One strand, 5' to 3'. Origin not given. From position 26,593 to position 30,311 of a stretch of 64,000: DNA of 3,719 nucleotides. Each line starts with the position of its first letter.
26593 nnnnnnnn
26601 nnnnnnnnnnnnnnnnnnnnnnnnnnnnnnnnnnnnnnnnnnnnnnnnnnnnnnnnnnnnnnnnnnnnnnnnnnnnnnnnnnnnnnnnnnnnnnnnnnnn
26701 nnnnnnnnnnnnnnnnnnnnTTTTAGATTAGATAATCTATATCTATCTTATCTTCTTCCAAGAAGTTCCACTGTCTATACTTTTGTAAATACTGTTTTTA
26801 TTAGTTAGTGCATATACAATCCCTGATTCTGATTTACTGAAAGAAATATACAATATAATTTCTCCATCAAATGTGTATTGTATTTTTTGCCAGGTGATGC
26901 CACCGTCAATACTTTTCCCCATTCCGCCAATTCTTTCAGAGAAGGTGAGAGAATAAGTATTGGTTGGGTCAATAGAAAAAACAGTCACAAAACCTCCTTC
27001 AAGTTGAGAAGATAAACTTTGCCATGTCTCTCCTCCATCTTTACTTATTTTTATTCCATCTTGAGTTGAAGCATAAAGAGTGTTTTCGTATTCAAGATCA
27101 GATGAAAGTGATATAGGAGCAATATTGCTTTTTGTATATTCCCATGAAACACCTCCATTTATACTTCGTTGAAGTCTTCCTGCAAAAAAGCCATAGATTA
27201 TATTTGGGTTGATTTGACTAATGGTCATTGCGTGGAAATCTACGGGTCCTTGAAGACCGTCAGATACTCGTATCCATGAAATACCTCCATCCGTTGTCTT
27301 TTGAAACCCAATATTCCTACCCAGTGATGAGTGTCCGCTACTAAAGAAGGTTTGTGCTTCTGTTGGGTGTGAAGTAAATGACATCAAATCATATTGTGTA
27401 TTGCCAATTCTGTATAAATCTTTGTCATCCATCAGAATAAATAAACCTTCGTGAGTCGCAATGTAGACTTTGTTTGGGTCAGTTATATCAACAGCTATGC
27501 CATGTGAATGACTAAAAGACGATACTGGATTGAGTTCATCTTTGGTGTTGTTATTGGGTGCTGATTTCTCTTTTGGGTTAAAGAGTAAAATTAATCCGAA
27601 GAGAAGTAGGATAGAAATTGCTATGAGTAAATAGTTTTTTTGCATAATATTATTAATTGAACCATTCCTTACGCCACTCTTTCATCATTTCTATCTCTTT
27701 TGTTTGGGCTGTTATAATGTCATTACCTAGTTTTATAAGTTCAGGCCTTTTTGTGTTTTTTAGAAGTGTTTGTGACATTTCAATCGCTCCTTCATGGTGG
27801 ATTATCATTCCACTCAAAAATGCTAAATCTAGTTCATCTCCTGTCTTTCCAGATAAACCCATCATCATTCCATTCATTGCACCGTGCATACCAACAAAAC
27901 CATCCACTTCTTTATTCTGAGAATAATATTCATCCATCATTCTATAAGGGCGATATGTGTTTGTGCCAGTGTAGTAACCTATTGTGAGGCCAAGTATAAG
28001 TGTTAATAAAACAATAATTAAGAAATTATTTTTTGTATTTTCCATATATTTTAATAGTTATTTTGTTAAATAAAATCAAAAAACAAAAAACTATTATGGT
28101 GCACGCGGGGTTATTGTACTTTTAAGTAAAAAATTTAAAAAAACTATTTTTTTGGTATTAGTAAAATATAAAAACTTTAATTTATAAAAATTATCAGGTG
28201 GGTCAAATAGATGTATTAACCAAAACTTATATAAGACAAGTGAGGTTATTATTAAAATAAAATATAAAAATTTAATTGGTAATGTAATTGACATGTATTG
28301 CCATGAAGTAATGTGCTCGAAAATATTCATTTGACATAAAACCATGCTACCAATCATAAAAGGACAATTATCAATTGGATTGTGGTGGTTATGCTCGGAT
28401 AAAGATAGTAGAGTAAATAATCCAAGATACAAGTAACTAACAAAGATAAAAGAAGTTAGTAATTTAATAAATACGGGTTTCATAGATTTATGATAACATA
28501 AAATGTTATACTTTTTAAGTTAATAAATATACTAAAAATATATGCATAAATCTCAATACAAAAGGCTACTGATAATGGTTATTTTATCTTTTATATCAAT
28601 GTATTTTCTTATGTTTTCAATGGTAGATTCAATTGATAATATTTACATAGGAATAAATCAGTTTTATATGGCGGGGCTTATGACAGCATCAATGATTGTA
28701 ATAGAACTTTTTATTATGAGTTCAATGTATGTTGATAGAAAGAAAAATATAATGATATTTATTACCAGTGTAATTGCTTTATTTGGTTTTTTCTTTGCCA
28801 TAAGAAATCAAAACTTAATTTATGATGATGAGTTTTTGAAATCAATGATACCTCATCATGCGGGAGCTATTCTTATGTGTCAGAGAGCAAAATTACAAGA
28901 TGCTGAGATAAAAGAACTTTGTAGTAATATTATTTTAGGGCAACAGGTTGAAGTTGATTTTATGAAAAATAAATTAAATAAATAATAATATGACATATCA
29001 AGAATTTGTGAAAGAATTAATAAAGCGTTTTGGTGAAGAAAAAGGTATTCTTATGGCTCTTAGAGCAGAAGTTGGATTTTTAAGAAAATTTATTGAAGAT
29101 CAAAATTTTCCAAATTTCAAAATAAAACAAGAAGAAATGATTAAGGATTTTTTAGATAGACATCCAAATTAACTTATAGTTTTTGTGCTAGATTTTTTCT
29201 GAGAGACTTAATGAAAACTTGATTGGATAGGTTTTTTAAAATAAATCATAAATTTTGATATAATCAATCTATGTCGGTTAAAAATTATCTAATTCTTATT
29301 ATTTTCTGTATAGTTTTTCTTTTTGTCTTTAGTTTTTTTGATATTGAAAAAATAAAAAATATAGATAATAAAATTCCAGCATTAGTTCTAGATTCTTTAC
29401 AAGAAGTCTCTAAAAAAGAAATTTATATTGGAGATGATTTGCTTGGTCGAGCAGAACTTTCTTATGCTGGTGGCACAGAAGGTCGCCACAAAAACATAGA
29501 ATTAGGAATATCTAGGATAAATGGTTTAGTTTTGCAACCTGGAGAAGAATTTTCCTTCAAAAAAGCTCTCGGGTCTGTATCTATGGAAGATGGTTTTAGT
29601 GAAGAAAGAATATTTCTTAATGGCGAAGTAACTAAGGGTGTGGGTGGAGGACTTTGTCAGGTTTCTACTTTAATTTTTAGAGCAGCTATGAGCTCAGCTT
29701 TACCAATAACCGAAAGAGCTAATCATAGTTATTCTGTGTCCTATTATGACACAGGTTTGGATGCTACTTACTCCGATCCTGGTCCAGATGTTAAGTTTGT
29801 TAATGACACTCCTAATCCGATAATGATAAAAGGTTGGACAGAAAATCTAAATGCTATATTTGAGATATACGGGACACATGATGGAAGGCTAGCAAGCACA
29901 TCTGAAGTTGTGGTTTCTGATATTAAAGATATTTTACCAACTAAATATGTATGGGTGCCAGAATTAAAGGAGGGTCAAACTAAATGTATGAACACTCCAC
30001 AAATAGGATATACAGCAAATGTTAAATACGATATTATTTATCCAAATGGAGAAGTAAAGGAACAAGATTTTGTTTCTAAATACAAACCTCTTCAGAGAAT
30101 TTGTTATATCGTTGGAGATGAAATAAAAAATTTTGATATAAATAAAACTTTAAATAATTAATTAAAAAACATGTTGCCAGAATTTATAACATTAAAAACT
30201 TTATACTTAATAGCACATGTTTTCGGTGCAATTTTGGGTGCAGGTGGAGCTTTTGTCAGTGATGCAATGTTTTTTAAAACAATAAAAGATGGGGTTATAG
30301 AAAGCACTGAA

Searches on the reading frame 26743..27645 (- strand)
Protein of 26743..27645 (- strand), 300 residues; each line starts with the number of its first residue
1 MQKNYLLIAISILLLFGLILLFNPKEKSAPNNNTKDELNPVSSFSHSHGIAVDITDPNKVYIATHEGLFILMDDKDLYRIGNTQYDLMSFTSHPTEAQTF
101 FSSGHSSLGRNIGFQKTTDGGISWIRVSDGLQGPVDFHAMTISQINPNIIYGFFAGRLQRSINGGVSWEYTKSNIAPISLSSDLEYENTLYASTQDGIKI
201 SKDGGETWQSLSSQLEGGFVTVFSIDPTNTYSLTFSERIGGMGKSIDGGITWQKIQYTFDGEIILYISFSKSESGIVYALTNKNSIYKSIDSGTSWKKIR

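Call 68: search_protein_families(library=pfam, proteins=[window:26743-27645:-], max_evalue=0.00001)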
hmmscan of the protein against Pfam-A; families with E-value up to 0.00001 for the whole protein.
window:26743-27645:- (300 aa): 2 families
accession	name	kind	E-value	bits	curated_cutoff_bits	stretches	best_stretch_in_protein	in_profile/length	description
PF15902.12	Sortilin-Vps10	-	3.4e-11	43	33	1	245-299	6-60/446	Sortilin, neurotensin receptor 3,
PF02012.26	BNR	-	3.1e-07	29.8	27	0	200-209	2-11/12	BNR/Asp-box repeat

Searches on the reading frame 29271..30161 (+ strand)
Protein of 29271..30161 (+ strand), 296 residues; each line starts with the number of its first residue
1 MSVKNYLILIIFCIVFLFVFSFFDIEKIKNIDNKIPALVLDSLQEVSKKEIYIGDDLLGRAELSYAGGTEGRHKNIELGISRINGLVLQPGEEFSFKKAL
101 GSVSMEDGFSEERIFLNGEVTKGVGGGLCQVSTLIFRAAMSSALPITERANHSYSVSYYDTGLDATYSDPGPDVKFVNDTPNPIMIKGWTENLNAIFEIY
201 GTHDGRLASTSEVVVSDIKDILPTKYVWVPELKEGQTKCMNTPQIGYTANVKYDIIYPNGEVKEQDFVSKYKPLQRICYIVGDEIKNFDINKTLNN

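Call 68: search_protein_families(library=pfam, proteins=[window:29271-30161:+], max_evalue=0.00001)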
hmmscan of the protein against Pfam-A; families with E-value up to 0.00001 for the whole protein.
window:29271-30161:+ (296 aa): 1 family
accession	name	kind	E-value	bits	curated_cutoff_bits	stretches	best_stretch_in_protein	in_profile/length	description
PF04294.18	VanW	-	3.9e-42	143.3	27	1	72-200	2-130/130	VanW like protein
